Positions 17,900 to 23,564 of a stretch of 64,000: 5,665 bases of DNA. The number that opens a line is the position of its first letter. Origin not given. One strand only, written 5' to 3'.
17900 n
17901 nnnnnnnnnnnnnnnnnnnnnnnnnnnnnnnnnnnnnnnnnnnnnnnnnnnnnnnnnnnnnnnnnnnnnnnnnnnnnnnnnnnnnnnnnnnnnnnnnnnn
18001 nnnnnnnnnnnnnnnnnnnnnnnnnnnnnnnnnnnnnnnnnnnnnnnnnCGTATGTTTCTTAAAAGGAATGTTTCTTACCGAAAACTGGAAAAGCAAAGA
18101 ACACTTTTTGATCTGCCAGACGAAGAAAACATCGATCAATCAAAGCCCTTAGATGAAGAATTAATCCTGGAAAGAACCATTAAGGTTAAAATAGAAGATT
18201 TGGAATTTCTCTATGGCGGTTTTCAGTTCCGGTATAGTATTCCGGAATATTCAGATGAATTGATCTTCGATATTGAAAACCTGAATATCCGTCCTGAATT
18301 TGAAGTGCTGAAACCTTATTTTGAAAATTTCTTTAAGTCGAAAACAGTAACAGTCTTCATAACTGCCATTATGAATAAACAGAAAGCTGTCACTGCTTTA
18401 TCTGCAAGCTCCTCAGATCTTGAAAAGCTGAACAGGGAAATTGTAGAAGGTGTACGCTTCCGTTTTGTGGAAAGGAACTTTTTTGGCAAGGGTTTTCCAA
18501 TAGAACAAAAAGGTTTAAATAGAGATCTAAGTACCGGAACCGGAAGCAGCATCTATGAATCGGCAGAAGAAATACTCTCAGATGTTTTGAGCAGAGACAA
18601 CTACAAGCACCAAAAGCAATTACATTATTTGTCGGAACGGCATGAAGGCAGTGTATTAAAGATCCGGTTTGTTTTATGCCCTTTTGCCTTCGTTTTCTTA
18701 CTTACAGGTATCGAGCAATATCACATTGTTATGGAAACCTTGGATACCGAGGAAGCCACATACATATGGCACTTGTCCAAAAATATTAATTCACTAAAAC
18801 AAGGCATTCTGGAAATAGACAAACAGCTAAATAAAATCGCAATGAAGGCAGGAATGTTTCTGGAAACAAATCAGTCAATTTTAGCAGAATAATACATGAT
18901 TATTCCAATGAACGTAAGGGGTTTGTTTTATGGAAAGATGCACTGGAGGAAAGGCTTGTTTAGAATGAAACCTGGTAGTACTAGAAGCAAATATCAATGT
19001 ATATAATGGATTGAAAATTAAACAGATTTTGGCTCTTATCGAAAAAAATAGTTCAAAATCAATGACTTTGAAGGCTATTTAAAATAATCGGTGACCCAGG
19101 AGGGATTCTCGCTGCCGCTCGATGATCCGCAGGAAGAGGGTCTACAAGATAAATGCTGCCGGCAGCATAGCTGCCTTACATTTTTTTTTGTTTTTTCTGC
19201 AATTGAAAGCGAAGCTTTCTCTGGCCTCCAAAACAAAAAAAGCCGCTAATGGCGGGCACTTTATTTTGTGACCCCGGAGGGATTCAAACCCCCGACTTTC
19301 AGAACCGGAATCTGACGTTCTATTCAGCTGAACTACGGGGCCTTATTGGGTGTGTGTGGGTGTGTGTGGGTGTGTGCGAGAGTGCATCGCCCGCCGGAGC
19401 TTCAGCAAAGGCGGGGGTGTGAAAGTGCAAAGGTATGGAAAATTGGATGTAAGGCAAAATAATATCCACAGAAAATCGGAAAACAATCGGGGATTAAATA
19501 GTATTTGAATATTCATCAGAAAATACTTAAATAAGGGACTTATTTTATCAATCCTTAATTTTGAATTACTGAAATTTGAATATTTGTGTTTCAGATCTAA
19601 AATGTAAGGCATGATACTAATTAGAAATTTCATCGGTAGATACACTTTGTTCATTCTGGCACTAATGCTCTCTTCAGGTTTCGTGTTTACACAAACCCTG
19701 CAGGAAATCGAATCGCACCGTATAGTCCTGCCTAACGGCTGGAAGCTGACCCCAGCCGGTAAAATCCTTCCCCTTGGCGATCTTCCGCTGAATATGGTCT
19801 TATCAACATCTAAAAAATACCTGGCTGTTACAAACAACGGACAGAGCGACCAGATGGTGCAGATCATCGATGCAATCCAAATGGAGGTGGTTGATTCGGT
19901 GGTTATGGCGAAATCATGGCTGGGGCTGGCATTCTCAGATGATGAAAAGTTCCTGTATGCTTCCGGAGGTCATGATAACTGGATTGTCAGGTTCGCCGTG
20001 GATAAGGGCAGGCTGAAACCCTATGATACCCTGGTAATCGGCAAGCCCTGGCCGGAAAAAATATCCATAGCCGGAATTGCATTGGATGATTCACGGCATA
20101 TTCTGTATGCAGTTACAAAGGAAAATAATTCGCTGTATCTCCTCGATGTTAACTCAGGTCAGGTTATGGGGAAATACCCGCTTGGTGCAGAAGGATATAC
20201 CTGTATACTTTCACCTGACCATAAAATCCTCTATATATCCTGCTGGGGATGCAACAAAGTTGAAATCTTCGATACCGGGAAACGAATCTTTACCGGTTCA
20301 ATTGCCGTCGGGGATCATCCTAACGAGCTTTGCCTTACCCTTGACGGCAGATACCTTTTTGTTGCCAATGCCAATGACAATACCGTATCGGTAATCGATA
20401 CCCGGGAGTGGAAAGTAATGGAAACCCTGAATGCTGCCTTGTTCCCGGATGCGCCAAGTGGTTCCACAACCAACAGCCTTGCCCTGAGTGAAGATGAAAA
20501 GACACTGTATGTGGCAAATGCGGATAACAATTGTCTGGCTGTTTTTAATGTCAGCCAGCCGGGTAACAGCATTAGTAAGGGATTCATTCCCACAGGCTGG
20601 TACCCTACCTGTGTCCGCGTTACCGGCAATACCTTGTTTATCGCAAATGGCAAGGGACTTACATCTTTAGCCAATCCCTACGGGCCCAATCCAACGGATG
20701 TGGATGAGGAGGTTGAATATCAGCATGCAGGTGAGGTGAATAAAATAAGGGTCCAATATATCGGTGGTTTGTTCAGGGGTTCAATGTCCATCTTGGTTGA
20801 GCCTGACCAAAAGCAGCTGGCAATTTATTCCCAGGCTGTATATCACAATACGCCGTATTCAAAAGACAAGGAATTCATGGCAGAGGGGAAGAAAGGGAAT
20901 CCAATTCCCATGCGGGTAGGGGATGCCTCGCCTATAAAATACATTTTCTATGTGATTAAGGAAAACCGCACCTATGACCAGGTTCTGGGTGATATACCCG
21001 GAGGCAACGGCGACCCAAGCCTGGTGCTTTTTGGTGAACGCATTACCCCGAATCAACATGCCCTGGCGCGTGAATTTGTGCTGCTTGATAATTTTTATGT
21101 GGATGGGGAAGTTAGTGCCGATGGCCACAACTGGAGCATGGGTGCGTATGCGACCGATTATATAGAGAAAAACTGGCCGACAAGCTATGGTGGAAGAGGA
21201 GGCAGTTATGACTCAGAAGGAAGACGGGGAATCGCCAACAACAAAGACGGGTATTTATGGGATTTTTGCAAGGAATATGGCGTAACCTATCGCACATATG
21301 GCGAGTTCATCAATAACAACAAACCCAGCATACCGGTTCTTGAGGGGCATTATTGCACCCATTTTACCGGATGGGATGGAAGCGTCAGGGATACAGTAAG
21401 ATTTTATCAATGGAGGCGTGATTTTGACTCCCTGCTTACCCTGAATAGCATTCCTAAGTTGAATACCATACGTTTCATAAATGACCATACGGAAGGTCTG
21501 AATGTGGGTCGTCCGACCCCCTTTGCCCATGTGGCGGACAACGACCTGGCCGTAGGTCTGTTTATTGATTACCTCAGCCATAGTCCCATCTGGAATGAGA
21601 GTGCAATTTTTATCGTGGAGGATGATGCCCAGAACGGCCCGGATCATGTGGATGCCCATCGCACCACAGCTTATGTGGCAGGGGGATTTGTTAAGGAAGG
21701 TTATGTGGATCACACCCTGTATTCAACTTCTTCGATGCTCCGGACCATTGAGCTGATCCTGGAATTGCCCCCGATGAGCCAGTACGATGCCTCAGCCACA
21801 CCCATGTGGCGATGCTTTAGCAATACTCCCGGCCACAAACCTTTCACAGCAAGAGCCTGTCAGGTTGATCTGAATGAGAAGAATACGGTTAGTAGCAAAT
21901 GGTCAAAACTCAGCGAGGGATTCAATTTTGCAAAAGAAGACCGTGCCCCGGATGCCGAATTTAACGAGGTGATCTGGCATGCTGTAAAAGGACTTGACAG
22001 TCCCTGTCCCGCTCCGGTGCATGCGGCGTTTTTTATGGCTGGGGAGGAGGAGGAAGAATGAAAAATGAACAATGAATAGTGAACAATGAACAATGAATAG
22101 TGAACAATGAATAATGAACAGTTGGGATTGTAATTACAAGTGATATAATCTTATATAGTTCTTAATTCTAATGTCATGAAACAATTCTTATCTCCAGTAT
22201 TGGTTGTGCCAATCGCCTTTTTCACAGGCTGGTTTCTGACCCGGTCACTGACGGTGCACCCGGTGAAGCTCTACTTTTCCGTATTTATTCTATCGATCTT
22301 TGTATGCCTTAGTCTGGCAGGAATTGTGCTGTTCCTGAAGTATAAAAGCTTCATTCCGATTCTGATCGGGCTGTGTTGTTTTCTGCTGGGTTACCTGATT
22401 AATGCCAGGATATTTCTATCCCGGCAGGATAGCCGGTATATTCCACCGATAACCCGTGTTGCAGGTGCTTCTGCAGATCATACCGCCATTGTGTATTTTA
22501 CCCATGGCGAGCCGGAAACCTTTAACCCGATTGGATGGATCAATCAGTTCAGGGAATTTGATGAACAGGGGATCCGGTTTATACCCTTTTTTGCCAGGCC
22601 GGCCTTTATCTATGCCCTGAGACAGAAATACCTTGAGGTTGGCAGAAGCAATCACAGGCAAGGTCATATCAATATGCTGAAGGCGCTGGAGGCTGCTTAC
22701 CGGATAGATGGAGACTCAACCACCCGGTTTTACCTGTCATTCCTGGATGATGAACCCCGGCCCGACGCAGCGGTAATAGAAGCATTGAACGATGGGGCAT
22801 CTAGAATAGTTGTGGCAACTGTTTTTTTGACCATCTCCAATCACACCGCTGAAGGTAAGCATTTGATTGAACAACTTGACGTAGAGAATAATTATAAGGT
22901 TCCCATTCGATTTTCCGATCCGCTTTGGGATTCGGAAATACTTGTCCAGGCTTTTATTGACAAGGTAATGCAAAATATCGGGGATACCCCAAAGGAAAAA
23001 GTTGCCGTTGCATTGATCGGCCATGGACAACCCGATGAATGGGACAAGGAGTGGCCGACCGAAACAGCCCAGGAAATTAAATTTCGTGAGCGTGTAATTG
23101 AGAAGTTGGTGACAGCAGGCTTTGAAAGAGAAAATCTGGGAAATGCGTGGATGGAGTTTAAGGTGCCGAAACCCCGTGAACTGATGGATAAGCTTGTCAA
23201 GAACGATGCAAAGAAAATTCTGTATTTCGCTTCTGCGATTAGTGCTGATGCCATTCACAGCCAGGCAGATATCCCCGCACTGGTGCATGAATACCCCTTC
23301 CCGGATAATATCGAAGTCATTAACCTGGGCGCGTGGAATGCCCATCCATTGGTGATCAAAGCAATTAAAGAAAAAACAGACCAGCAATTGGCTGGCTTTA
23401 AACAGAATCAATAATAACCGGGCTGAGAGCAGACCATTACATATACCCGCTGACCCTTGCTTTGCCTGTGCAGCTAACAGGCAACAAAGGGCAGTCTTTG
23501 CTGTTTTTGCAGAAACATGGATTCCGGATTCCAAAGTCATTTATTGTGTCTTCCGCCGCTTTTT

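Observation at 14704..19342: tRNA-Arg-flanked ~4.6-kb accessory islet carrying only a ParE pair and a giant primase-helicase: candidate conflict or defence locus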

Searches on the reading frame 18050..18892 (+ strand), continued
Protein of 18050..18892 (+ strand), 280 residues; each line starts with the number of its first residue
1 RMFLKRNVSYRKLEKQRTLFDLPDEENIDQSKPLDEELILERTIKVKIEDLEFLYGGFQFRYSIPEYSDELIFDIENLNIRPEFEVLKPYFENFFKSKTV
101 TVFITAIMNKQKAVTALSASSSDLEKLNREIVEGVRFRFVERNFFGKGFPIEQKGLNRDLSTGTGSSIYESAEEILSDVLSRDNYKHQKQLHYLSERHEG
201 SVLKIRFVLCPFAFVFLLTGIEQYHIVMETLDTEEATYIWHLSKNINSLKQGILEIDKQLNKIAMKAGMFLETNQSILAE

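Call 100: fold_search(model_id=the predicted structure, library=viral)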
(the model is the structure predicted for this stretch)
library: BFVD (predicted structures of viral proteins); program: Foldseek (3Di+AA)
matches with E <= 10: 1017; with E <= 0.001: 0
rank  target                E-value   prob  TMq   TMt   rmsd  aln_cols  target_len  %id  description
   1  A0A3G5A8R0            9.5e-03  0.51  0.20  0.20  15.5       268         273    8  Uncharacterized protein [Hyperionvirus sp.]
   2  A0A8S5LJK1            1.1e-02  0.28  0.15  0.15  17.5       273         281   13  Uncharacterized protein [Myoviridae sp. ct6uZ8]
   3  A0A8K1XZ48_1          4.3e-02  0.28  0.14  0.04  18.8       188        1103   14  (no name in the UniProt tables at hand)
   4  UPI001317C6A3         5.1e-02  0.09  0.12  0.07  19.1       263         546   11  (no name look-up for this kind of identifier)
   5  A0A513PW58            5.4e-02  0.51  0.19  0.16  19.6       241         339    9  Uncharacterized protein [Vibrio phage 2 TSL-2019]
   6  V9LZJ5                6.4e-02  0.13  0.13  0.14  15.9       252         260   12  Uncharacterized protein [Vibrio phage VP4B]
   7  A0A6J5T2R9            6.8e-02  0.13  0.13  0.15  20.8       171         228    5  Essential recombination function protein [uncultured Caudovirales phage]
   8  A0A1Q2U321            7.2e-02  0.35  0.19  0.17  21.4       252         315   12  Uncharacterized protein [Vibrio phage pTD1]
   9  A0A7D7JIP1            7.2e-02  0.12  0.10  0.05  20.6       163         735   15  Glycoprotein [Coleopteran rhabdo-related virus OKIAV28]
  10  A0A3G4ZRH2            8.0e-02  0.10  0.10  0.15  15.7       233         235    9  Uncharacterized protein [Dasosvirus sp.]
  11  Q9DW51                8.0e-02  0.05  0.10  0.07  28.3       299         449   10  Pr145 [Rat cytomegalovirus (strain Maastricht)]
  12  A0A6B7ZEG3            9.0e-02  0.38  0.17  0.22  14.3       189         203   10  Uncharacterized protein [Klebsiella phage N1M2]
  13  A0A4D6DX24            1.0e-01  0.28  0.19  0.20  16.0       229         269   11  Uncharacterized protein [Edwardsiella phage pEt-SU]
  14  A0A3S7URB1            1.0e-01  0.12  0.14  0.16  21.5       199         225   12  (no name in the UniProt tables at hand)
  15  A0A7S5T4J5            1.0e-01  0.06  0.11  0.10  17.2       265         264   10  (no name in the UniProt tables at hand)
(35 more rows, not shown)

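Call 103: predict_structure(alignment_id=A6)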
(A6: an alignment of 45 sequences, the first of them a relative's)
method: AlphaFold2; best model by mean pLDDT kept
length: 300 residues; sequences in the alignment: 45
mean_pLDDT: 76.2   pTM: 0.47
mean pLDDT of the five models: 76.2, 75.6, 75.4, 73.4, 72.9
residues with pLDDT >= 90: 93; 70-90: 119; 50-70: 41; < 50: 47
segments of 3 or more residues with pLDDT < 50: 1-5, 20-30, 130-152, 202-205
pLDDT, mean of each block of 10 residues (from residue 1): 46 50 41 86 95 94 93 86 87 95 90 94 69 35 35 52 63 75 88 70 62 91 80 91 85 82 81 87 90 92
secondary structure, 60 per line:
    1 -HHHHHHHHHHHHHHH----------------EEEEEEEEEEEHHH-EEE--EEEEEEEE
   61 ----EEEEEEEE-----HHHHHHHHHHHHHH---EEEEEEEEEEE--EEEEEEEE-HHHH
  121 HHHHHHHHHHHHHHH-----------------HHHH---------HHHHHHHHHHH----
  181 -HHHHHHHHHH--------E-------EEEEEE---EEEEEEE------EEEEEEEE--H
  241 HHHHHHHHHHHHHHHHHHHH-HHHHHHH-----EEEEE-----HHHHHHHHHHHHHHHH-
elements in order: H2-16 E33-43 E48-50 E53-60 E65-72 H78-91 E95-105 E108-115 H117-135 H153-156 H166-176 H182-191 E208-213 E217-223 E230-237 H240-260 H262-268 E274-278 H284-299

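Call 105: fold_search(model_id=the predicted structure, library=pdb)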
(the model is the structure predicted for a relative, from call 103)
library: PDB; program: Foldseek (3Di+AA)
matches with E <= 10: 443; with E <= 0.001: 0
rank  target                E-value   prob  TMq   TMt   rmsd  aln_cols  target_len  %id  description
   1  3hrg                  9.2e-02  0.25  0.10  0.11  15.4       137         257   12  Crystal structure of Bacteroides thetaiotaomicron BT_3980, protein with actin-like ATPase fold and unknown function (NP_ (released 2009-06-23)
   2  6p81_A                9.7e-02  0.08  0.11  0.09  18.6       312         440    8  Structure of DNA polymerase III, beta subunit/ beta sliding clamp from Klebsiella pneumoniae, expressed with an N-term (released 2019-07-10)
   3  3q4j_C                1.3e-01  0.06  0.10  0.08  17.7       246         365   10  Structure of a small peptide ligand bound to E.coli DNA sliding clamp (released 2011-12-28)
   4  8chv_B                1.5e-01  0.11  0.10  0.19  21.9       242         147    8  Crystal structure of human PURA (fragment Glu57-Glu212, PUR repeat I and II) R140P mutant (released 2024-02-21)
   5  3i7f_A                1.6e-01  0.09  0.13  0.09  17.5       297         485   10  Aspartyl tRNA synthetase from Entamoeba histolytica (released 2009-07-21)
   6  8cht_A                2.0e-01  0.13  0.12  0.23  21.5       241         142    9  Crystal structure of human PURA (fragment Glu57-Glu212, PUR repeat I and II) (released 2024-02-21)
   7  5xja_B                2.2e-01  0.16  0.14  0.13  18.4       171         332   10  The Crystal Structure of the Minimal Core Domain of the Microtubule Depolymerizer KIF2C Complexed with ADP-Mg-AlFx (released 2017-09-13)
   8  5ffp_A                2.3e-01  0.15  0.14  0.24  17.6       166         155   10  Crystal structure of CdiI from Burkholderia dolosa AUO158 (released 2016-01-20)
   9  6ptv_A                2.5e-01  0.04  0.08  0.07  23.0       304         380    8  Crystal structure of a DnaN sliding clamp (DNA polymerase III subunit beta) from Rickettsia rickettsii bound to grisel (released 2019-08-07)
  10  8pat_A                2.8e-01  0.05  0.10  0.08  17.8       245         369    8  Structure of the E.coli DNA polymerase sliding clamp with a covalently bound peptide 3. (released 2024-03-13)
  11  8cht_B                2.9e-01  0.18  0.16  0.29  21.9       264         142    9  Crystal structure of human PURA (fragment Glu57-Glu212, PUR repeat I and II) (released 2024-02-21)
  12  4mjq_B                2.9e-01  0.04  0.09  0.08  18.0       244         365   10  E. coli sliding clamp in complex with Bromfenac (released 2013-09-18)
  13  7uy5_E                3.1e-01  0.25  0.15  0.25  14.0       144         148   11  Tetrahymena telomerase with CST (released 2022-07-13)
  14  7azd_A                3.1e-01  0.04  0.10  0.08  18.1       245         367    9  DNA polymerase sliding clamp from Escherichia coli with peptide 20 bound (released 2021-12-01)
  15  7azl_C                3.3e-01  0.03  0.09  0.08  17.9       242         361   11  DNA polymerase sliding clamp from Escherichia coli with peptide 38 bound (released 2021-12-01)
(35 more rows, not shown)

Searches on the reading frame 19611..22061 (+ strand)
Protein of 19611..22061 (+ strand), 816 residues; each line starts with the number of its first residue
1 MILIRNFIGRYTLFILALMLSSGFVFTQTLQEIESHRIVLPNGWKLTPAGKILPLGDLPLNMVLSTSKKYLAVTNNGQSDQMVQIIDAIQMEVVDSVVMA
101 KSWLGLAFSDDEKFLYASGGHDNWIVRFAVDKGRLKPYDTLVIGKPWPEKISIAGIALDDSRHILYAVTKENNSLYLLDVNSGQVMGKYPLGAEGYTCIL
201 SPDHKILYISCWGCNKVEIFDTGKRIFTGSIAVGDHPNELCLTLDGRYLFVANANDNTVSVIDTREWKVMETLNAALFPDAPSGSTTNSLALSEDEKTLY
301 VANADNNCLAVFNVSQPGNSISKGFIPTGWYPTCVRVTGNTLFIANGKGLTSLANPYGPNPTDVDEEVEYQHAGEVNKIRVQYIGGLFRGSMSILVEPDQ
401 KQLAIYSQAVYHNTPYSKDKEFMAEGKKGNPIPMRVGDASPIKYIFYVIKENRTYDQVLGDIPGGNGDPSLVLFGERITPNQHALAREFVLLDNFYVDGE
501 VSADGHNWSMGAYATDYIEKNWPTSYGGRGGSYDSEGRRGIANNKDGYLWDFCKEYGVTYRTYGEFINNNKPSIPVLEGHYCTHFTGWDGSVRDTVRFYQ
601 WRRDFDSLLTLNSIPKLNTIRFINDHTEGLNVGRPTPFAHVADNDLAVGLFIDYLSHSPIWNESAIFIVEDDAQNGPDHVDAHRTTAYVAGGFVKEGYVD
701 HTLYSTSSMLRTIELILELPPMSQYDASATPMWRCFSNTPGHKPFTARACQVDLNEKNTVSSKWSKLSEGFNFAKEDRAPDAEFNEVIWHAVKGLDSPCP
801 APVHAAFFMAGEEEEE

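Call 27: find_encoding_contigs(protein=window:19611-22061:+, flank=10000, max_places=10)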
Protein window:19611-22061:+ (816 aa): no gene with exactly this product is on record in the collection.

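Call 80: search_protein_families(library=pfam, proteins=[window:19611-22061:+], max_evalue=0.001)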
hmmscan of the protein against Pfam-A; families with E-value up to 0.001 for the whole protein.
window:19611-22061:+ (816 aa): 7 families
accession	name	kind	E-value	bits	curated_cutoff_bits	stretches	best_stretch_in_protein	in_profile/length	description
PF10282.15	Lactonase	-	1.5e-14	54.5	21.7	1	199-346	149-309/344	Lactonase, 7-bladed beta-propeller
PF04185.19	Phosphoesterase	-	4.2e-12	46.3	23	1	473-719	101-355/356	Phosphoesterase family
PF08450.18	SGL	-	1.4e-11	44.9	26.3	1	105-210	138-243/246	SMP-30/Gluconolactonase/LRE-like region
PF25174.1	Beta-prop_THOC3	-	7.9e-11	41.9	305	1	200-307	54-152/272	THOC3 beta-propeller domain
PF21783.3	YNCE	-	9.4e-07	28.9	27.1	0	220-279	55-114/339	YNCE-like beta-propeller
PF23414.1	Beta-prop_EML_2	-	1.3e-05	25.1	90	0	215-316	20-112/266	Echinoderm microtubule-associated protein second beta-propeller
PF12894.13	ANAPC4_WD40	-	0.0005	20.7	22.9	0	155-199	43-86/91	Anaphase-promoting complex subunit 4 WD40 domain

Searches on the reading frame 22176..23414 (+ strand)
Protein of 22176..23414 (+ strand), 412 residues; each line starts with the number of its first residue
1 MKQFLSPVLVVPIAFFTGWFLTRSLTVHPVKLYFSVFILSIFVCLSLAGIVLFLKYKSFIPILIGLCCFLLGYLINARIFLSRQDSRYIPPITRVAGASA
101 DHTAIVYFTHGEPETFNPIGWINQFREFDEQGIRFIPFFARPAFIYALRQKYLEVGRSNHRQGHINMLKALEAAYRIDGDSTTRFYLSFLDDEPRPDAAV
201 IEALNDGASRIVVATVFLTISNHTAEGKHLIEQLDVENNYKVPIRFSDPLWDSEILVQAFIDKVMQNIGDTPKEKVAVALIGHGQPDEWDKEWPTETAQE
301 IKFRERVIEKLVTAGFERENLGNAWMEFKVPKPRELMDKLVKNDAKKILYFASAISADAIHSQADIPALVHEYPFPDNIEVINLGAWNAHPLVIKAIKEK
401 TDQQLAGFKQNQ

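Call 80: search_protein_families(library=pfam, proteins=[window:22176-23414:+], max_evalue=0.001)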
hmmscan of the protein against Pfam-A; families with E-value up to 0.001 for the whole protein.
window:22176-23414:+ (412 aa): 2 families
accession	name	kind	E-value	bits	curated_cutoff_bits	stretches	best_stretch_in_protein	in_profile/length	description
PF01903.22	CbiX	-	3.3e-08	34.2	22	0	321-399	28-106/106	CbiX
PF00762.24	Ferrochelatase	-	4.1e-07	29.7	27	1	149-403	55-315/317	Ferrochelatase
